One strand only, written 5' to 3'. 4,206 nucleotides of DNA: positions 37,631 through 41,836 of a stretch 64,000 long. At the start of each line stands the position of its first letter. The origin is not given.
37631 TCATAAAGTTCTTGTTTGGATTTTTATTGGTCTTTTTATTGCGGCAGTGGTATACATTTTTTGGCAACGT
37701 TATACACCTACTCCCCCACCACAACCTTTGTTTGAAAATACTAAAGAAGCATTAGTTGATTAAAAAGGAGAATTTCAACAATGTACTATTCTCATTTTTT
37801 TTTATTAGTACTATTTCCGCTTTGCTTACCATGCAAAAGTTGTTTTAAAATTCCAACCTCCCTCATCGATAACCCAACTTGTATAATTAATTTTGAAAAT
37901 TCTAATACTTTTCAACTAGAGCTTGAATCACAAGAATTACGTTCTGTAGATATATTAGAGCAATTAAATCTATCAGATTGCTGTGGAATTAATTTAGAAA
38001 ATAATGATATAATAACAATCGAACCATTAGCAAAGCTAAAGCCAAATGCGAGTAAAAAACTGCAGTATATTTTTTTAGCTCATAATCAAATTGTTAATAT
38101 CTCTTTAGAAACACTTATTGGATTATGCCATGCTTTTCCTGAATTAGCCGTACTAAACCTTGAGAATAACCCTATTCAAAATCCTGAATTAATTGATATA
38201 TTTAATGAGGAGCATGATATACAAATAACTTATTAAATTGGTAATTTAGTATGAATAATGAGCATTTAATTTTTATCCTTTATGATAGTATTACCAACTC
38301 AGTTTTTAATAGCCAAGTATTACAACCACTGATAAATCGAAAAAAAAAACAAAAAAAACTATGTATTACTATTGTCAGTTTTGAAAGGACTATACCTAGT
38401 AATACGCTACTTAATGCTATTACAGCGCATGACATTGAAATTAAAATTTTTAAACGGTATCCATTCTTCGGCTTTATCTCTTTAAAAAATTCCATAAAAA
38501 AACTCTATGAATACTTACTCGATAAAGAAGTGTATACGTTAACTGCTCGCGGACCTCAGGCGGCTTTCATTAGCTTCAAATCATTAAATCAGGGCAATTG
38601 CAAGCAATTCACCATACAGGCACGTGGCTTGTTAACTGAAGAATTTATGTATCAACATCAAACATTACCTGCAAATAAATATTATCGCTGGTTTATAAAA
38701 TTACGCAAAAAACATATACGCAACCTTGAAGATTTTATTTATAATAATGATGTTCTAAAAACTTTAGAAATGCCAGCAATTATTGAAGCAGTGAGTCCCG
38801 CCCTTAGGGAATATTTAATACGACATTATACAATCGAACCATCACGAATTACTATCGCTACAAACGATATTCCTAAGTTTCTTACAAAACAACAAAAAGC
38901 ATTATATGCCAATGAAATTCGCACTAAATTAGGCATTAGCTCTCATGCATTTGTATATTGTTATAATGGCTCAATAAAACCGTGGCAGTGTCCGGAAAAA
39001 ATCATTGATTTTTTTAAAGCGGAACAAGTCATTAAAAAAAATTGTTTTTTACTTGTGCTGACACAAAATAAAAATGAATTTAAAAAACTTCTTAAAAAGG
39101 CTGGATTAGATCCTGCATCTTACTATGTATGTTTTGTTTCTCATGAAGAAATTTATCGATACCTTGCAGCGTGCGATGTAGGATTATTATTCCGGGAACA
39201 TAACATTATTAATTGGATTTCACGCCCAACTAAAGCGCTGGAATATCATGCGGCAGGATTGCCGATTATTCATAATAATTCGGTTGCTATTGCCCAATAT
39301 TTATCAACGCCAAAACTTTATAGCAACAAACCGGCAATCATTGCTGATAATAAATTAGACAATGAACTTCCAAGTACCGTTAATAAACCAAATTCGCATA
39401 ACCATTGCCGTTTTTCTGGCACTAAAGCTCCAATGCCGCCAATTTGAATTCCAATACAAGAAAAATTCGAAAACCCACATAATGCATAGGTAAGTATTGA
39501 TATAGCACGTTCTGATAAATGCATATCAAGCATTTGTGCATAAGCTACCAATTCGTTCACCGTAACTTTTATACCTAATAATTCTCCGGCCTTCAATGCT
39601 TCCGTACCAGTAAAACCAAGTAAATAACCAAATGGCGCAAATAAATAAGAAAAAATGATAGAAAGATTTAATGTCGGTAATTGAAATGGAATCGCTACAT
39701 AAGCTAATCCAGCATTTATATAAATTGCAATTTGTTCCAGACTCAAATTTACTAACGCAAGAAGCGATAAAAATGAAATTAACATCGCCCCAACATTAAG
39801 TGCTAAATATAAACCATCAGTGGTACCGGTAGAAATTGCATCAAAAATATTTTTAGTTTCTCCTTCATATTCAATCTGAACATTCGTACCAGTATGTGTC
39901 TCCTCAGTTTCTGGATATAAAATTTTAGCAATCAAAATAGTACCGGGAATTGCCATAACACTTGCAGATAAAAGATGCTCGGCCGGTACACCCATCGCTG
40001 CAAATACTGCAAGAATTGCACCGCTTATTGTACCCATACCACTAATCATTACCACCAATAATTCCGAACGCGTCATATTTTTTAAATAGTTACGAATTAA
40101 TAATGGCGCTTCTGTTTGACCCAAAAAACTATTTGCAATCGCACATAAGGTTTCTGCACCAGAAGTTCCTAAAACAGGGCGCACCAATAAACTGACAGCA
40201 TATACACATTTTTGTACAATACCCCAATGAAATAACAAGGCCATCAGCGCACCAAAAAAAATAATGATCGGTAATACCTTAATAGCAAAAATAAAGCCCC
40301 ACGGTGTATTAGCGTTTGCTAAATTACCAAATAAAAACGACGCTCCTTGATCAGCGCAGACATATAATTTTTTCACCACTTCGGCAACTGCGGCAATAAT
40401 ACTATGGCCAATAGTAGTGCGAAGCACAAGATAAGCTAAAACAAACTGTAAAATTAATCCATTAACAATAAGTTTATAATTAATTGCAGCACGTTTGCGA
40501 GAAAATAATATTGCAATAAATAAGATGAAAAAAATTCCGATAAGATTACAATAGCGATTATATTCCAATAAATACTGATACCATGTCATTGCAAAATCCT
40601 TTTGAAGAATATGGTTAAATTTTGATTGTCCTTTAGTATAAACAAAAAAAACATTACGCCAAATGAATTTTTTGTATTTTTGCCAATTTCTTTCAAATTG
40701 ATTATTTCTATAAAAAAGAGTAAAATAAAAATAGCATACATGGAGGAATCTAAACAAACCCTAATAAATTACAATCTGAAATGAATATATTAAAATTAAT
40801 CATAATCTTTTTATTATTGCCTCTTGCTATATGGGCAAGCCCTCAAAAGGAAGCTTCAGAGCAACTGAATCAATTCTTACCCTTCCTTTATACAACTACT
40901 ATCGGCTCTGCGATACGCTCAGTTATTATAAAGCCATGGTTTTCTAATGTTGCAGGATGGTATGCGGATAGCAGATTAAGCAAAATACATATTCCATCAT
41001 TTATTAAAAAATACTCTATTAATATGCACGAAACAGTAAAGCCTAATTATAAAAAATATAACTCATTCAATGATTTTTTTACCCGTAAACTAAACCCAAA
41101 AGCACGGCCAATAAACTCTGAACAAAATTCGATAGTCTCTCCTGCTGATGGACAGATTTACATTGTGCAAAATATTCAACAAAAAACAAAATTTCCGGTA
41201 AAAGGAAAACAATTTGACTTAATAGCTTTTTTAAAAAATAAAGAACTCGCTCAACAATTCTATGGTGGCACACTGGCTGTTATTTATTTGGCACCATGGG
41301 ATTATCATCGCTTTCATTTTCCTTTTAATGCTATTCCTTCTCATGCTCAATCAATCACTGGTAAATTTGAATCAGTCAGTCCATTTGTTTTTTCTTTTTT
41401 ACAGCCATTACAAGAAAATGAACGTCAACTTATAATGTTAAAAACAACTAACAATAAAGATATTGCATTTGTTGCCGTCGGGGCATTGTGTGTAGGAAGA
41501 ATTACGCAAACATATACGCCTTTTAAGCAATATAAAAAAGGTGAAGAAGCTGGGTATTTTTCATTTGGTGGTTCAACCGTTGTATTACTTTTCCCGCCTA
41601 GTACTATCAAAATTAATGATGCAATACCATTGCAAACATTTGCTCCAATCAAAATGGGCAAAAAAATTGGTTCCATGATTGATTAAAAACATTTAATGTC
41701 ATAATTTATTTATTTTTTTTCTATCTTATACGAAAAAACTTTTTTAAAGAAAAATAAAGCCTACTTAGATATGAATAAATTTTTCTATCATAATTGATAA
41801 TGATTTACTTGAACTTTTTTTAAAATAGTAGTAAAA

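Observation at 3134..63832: Recurrent 'signal peptide followed immediately by Met-(Glu)' leader on about 12 unrelated secreted proteins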

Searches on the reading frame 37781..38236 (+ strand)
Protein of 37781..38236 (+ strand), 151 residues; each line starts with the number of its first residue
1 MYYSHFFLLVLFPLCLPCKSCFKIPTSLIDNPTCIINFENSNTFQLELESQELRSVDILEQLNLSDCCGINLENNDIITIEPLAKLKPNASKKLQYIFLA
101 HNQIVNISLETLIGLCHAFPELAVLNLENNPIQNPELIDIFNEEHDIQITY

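Call 17: search_protein_families(library=pfam, proteins=[window:37781-38236:+], max_evalue=0.01)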
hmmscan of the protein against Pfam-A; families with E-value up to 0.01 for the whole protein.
window:37781-38236:+ (151 aa): 2 families
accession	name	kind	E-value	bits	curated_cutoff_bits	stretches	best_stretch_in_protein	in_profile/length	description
PF12799.13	LRR_4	-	5.1e-06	27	27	1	92-134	1-38/44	Leucine Rich repeats (2 copies)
PF13855.12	LRR_8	-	0.00063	19.9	27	1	91-132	24-61/61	Leucine rich repeat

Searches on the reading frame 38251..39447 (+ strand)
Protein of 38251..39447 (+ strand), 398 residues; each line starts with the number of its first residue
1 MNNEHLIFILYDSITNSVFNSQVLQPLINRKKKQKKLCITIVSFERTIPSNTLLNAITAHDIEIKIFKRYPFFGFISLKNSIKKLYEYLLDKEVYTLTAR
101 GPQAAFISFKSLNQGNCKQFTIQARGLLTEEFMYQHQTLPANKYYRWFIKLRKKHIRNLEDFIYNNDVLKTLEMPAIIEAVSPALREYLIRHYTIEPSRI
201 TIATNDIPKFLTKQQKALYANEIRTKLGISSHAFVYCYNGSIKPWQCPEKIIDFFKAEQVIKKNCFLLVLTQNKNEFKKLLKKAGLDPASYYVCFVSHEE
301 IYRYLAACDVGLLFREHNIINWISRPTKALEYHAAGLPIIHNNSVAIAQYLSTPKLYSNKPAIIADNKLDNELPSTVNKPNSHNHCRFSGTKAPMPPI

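Call 64: search_protein_families(library=pfam, proteins=[window:38251-39447:+], max_evalue=0.001)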
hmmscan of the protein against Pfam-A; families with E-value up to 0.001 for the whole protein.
window:38251-39447:+ (398 aa): 2 families
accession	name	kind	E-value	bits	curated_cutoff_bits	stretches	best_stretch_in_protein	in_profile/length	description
PF00534.26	Glycos_transf_1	-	3.1e-06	27.3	26.4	1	222-347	4-127/172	Glycosyl transferases group 1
PF13692.12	Glyco_trans_1_4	-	0.00051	20.8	27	1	258-350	25-114/142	Glycosyl transferases group 1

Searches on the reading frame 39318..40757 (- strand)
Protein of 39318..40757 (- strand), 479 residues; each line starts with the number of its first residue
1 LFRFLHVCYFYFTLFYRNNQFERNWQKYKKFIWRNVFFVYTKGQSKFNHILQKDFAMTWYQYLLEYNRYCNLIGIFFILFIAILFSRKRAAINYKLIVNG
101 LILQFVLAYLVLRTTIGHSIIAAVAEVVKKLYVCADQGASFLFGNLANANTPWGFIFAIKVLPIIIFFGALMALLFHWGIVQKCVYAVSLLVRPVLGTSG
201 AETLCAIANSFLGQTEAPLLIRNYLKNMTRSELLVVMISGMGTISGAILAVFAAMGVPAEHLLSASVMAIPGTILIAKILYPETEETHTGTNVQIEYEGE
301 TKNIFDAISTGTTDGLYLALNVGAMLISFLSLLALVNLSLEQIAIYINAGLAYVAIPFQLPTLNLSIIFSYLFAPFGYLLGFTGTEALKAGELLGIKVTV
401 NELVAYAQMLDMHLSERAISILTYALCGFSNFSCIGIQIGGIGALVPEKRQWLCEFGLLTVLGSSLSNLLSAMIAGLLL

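Call 64: search_protein_families(library=pfam, proteins=[window:39318-40757:-], max_evalue=0.001)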
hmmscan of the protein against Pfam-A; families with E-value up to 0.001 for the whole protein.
window:39318-40757:- (479 aa): 3 families
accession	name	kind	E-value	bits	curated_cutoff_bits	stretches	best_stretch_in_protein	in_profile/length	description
PF07662.18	Nucleos_tra2_C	-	5e-64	216.3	32.3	1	261-476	1-213/213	Na+ dependent nucleoside transporter C-terminus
PF01773.25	Nucleos_tra2_N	-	3.1e-21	76.1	27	1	73-146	1-74/74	Na+ dependent nucleoside transporter N-terminus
PF07670.19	Gate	-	1.5e-14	54.7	29.6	1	158-256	1-101/104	Nucleoside recognition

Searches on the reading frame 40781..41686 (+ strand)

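Call 17: search_protein_families(library=pfam, proteins=[window:40781-41686:+], max_evalue=0.01)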
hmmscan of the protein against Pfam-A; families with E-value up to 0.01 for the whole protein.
window:40781-41686:+ (301 aa): 1 family
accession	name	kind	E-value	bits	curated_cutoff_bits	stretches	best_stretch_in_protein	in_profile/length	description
PF02666.20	PS_Dcarbxylase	-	1.2e-55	188.8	22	1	96-297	1-197/198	Phosphatidylserine decarboxylase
